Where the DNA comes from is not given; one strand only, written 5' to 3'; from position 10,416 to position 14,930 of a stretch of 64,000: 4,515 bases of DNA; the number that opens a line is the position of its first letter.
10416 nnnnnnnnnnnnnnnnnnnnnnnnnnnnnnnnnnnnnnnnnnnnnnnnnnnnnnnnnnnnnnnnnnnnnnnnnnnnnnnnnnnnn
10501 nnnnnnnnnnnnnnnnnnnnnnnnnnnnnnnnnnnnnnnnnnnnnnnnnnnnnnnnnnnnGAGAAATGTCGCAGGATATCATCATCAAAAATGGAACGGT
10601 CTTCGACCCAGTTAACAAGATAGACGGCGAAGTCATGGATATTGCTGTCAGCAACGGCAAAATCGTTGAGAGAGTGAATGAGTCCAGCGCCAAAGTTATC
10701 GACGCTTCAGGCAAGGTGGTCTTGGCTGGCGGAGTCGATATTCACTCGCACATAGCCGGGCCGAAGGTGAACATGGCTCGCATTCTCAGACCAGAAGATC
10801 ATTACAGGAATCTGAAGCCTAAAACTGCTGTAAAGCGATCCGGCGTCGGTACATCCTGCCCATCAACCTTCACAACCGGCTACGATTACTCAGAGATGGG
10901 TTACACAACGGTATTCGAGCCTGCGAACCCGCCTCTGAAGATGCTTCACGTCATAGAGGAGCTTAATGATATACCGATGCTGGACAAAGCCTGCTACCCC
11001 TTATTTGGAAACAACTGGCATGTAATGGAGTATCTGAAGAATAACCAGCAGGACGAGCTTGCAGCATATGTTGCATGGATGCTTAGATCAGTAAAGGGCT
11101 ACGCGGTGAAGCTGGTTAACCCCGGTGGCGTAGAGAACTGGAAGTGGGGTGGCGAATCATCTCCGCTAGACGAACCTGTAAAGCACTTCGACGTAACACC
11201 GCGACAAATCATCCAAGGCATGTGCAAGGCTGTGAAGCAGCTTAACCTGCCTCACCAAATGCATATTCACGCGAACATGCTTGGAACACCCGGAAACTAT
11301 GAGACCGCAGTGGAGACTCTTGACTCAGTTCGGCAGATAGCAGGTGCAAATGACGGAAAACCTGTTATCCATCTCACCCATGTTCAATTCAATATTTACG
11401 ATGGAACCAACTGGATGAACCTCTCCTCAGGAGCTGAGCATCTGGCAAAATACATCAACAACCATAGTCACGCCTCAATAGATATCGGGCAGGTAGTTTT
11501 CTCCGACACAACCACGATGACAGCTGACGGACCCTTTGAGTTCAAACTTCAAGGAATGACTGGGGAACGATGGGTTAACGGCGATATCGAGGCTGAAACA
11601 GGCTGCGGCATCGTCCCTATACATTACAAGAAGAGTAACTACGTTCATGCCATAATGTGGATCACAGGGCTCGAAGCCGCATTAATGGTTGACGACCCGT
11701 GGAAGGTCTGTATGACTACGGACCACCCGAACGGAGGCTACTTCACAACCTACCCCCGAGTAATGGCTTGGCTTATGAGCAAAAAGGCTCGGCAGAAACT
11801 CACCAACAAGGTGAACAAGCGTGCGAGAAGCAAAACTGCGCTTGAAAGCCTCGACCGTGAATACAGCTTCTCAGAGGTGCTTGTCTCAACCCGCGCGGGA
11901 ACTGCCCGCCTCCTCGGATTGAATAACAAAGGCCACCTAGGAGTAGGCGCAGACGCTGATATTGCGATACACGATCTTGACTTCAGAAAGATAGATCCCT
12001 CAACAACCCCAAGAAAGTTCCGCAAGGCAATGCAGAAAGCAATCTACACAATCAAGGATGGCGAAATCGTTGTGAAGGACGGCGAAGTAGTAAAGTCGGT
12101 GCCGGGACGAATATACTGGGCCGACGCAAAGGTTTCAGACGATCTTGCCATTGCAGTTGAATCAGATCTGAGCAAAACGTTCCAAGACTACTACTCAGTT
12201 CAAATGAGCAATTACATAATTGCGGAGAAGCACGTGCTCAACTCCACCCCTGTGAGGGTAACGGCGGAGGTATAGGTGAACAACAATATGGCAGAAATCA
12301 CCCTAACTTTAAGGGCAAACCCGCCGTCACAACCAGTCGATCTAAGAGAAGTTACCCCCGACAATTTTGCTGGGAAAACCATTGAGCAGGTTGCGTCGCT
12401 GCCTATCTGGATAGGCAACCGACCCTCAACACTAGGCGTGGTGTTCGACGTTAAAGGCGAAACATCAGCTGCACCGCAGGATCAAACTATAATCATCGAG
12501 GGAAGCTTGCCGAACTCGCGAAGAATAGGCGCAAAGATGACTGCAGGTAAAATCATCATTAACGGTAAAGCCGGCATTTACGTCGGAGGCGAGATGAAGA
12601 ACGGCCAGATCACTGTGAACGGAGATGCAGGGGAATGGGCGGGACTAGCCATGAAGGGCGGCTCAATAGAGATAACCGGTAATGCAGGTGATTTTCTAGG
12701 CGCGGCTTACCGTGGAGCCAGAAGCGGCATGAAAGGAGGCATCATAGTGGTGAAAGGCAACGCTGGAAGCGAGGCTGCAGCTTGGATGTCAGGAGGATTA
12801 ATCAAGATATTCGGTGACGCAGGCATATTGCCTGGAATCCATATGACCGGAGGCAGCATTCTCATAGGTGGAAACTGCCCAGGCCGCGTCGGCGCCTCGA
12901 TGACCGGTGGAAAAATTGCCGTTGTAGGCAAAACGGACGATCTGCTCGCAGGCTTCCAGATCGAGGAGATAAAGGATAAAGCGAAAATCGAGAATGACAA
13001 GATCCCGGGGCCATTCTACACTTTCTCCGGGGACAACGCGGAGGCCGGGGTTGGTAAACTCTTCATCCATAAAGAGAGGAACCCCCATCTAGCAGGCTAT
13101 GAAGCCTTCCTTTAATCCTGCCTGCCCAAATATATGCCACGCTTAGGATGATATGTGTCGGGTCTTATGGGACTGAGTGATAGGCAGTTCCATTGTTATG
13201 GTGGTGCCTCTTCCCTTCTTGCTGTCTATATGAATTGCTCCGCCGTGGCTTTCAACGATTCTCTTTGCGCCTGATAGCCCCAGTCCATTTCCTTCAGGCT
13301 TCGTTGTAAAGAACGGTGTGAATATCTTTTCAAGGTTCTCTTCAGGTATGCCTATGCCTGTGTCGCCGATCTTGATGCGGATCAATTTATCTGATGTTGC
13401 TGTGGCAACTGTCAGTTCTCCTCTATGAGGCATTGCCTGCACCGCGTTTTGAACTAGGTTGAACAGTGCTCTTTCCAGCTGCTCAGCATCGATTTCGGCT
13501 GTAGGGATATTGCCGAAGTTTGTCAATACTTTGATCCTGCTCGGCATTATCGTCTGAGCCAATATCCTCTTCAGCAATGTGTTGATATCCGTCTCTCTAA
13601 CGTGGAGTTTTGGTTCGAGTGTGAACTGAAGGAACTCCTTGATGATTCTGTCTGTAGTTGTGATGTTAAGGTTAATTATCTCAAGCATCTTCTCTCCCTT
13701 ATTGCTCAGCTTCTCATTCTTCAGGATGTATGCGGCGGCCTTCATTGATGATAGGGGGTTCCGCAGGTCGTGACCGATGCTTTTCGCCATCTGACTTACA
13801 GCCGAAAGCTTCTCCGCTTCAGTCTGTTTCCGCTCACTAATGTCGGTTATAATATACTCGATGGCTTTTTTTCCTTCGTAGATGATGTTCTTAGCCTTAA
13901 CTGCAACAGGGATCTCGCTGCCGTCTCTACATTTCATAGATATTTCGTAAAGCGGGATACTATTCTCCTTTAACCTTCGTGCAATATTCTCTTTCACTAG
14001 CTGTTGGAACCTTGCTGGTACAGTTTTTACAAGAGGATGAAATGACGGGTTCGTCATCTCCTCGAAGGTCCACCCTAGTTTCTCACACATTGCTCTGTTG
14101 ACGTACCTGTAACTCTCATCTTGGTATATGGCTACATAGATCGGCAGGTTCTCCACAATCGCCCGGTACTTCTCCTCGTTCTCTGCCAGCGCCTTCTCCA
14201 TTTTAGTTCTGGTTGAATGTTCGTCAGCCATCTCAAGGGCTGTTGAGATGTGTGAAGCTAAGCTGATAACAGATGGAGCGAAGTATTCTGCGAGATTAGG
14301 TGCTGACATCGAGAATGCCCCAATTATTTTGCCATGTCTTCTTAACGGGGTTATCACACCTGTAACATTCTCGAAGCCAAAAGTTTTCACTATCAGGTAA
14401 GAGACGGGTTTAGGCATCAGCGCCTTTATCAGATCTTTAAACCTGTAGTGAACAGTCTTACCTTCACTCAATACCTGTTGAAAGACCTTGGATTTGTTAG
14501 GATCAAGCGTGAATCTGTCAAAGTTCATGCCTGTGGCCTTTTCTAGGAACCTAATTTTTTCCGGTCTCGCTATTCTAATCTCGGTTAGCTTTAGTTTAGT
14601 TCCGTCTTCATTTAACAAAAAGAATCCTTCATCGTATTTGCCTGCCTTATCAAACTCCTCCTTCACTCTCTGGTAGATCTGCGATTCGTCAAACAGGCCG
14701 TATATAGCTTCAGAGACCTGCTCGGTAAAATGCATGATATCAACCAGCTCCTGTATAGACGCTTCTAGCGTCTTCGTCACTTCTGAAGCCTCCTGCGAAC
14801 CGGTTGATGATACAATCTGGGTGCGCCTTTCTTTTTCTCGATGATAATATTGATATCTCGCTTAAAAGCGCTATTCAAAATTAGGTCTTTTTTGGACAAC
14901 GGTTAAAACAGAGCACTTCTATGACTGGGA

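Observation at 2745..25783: Self-contained H4MPT/methanofuran C1 island (enzymes plus both cofactor pathways) in a Cdv-type archaeon, without mcr/mtr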

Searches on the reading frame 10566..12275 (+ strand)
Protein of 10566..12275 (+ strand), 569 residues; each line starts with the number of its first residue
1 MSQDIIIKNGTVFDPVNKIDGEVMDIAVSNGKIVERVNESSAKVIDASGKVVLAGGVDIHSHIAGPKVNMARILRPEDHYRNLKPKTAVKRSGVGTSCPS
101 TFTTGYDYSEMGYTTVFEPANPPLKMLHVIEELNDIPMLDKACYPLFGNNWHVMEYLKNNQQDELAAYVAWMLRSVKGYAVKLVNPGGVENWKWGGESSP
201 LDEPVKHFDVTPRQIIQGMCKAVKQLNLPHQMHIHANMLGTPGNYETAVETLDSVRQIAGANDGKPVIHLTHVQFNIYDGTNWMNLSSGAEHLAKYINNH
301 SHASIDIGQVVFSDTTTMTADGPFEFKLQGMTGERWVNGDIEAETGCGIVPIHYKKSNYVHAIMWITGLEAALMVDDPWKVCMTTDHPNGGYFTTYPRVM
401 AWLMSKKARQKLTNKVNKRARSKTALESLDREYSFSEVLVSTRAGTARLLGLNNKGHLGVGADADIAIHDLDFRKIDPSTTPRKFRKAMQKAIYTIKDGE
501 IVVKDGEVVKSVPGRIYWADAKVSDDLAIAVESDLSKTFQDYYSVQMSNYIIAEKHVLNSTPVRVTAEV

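Call 4: search_protein_families(library=pfam, proteins=[window:10566-12275:+])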
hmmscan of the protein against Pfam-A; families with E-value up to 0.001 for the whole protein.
window:10566-12275:+ (569 aa): 2 families
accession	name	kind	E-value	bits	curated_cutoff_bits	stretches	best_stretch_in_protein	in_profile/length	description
PF07969.17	Amidohydro_3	-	3.6e-64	218.4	29.7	1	43-503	1-472/472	Amidohydrolase family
PF01979.26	Amidohydro_1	-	4.5e-06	26.6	25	1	350-502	219-345/345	Amidohydrolase family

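Call 6: search_protein_families(library=ncbifam, proteins=[window:10566-12275:+])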
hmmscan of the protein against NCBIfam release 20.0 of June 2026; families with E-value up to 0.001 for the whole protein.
window:10566-12275:+ (569 aa): 33 families (the best 25 are shown)
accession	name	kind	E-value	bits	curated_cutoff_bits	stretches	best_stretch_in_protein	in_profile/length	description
TIGR03121.1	one_C_dehyd_A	equivalog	2.1e-234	778.9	392.75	1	5-558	2-553/556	formylmethanofuran dehydrogenase subunit A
NF042911.1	FMH_DH_FwdA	exception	4.4e-224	745.2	950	1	5-566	2-567/569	tungsten-dependent formylmethanofuran dehydrogenase subunit FwdA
NF006689.0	PRK09237.1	equivalog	2.5e-17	62.5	371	1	3-63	3-66/383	amidohydrolase/deacetylase family metallohydrolase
NF006560.0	PRK09061.1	subfamily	6.2e-15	54.5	340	1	3-64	26-88/517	amidohydrolase family protein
NF009941.0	PRK13404.1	subfamily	1e-13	50.8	647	1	3-67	4-67/478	dihydropyrimidinase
NF009060.0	PRK12394.1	equivalog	1.9e-12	46.7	442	1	1-63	1-65/381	metallo-dependent hydrolase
NF006559.0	PRK09060.1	equivalog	9.5e-12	43.9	482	2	2-68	4-70/444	dihydroorotase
NF006844.0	PRK09357.2-5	equivalog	1.7e-11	43.8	701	1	4-66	3-67/422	dihydroorotase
NF004839.0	PRK06189.1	equivalog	2.1e-11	43.2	631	1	2-67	2-67/451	allantoinase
NF006839.0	PRK09357.1-4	equivalog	8e-11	41.2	576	1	5-66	2-65/422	dihydroorotase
TIGR02033.1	D-hydantoinase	equivalog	1.3e-10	40.8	393.25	1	5-70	1-67/454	dihydropyrimidinase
TIGR03178.1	allantoinase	equivalog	1.3e-10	40.7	357.85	1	4-66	1-63/441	allantoinase AllB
NF006845.0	PRK09357.2-6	equivalog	2.8e-10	39.5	728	1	4-69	2-70/428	dihydroorotase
NF005960.0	PRK08044.1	equivalog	5.9e-09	35.1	688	1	1-67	1-66/453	allantoinase AllB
NF002668.0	PRK02382.1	equivalog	1e-08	34.3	452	1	19-67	9-61/436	dihydroorotase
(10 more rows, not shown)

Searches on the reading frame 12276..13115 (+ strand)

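Call 4: search_protein_families(library=pfam, proteins=[window:12276-13115:+])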
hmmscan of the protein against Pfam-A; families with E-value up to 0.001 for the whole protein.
window:12276-13115:+ (279 aa): 1 family
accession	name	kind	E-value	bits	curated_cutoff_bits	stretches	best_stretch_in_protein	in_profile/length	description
PF01493.24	GXGXG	-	1.7e-09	37.9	32.5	1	112-228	54-174/190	GXGXG motif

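Call 6: search_protein_families(library=ncbifam, proteins=[window:12276-13115:+])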
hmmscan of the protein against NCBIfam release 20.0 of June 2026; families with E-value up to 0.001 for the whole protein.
window:12276-13115:+ (279 aa): 3 families
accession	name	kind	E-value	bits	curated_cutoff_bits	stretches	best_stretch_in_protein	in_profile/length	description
TIGR03122.1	one_C_dehyd_C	equivalog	1.7e-75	253.6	130.65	1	8-264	1-260/260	formylmethanofuran dehydrogenase subunit C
NF042910.1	FMH_DH_FwdC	exception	9.4e-72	241.3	340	1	7-272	1-270/271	tungsten-dependent formylmethanofuran dehydrogenase subunit FwdC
NF008730.0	PRK11750.1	equivalog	0.00025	18.5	1047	1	90-231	1269-1415/1490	glutamate synthase large subunit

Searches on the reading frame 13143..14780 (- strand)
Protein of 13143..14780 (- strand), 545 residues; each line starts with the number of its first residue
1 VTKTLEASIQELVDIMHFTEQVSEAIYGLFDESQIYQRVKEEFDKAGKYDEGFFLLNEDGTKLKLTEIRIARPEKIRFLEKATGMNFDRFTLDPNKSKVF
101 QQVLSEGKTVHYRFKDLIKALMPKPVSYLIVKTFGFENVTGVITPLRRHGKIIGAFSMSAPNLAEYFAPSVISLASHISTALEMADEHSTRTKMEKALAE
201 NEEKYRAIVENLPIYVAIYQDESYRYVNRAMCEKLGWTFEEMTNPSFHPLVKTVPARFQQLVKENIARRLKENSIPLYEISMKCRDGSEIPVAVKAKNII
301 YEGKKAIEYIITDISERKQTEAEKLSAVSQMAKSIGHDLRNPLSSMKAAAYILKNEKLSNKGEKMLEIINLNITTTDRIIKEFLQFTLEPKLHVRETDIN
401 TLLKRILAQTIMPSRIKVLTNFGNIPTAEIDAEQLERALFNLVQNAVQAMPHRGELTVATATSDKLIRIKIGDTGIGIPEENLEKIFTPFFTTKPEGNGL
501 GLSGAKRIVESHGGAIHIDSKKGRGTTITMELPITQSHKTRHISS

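Call 4: search_protein_families(library=pfam, proteins=[window:13143-14780:-])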
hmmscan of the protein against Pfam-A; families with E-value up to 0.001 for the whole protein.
window:13143-14780:- (545 aa): 7 families
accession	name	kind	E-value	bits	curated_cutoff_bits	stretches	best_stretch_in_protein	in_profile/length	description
PF02518.31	HATPase_c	-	6.8e-29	101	26.4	1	431-535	2-110/111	Histidine kinase-, DNA gyrase B-, and HSP90-like ATPase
PF00512.31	HisKA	-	8.4e-10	39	26.9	1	328-386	2-60/66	His Kinase A (phospho-acceptor) domain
PF00989.32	PAS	-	2.6e-06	27.9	22.6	1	203-310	1-107/113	PAS fold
PF13426.13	PAS_9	-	5.1e-06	27.1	27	1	226-316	15-103/103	PAS domain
PF13188.13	PAS_8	-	7.3e-05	23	21.8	1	203-242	1-41/65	PAS domain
PF08447.18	PAS_3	-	9.3e-05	23.1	25.6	1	226-310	3-86/89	PAS fold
PF13589.12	HATPase_c_3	-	0.00016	22.2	25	1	435-496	3-62/137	Histidine kinase-, DNA gyrase B-, and HSP90-like ATPase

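Call 60: search_protein_families(library=ncbifam, proteins=[window:13143-14780:-], max_evalue=0.00001)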
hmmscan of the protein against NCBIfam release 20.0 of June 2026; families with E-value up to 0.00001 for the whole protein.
window:13143-14780:- (545 aa): 78 families (the best 25 are shown)
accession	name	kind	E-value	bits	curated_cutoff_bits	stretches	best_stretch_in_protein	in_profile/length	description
NF008468.0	PRK11360.1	equivalog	1.2e-60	205.5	646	1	194-539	259-613/616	two-component system sensor histidine kinase AtoS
NF007688.0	PRK10364.1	equivalog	2.4e-48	165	479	1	321-540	233-457/460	two-component system sensor histidine kinase ZraS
NF047874.1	MASE3_PAS_HK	subfamily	1.5e-45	156.1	560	2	429-539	514-630/655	MASE3 domain-containing sensor histidine kinase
NF052574.1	HisKinEspCMyxo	equivalog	1.1e-37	129.7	1200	1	174-540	259-643/785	serine histidine kinase EspC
NF046044.1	PnpS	equivalog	1.7e-37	129.4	400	1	189-533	41-390/390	two-component system histidine kinase PnpS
NF053867.1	SprKinKinDBac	equivalog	5.3e-37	127.4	775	1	314-536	272-499/500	sporulation kinase KinD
NF010411.0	PRK13837.1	equivalog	1.5e-35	122.4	647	1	316-539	438-680/828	two-component system VirA-like sensor kinase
NF038348.1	T2SS_HK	subfamily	1.6e-34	119.3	450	1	416-534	453-573/574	histidine kinase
NF033092.0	HK_WalK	equivalog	1.3e-32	113.2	725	1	309-534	357-594/594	cell wall metabolism sensor histidine kinase WalK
TIGR02916.1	PEP_his_kin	equivalog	4.7e-30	104.8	300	1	308-533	455-679/679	XrtA/PEP-CTERM system histidine kinase PrsK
NF006800.0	PRK09303.1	equivalog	4.7e-30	104.8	342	1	250-538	72-381/383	histidine kinase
NF046026.1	HisKinCckACaul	equivalog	1e-29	103.2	1000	1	180-540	157-538/678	cell cycle histidine kinase CckA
NF045595.1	HK_scytonemin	equivalog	1.1e-28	100.1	865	1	193-535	272-636/637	scytonemin biosynthesis sensor histidine kinase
NF010076.0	PRK13557.1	subfamily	1.8e-28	99.3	631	1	221-541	52-401/540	histidine kinase famiy protein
NF046020.1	HisKinCckABruc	equivalog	6.1e-28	97.1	1000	1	316-537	468-710/868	cell cycle histidine kinase CckA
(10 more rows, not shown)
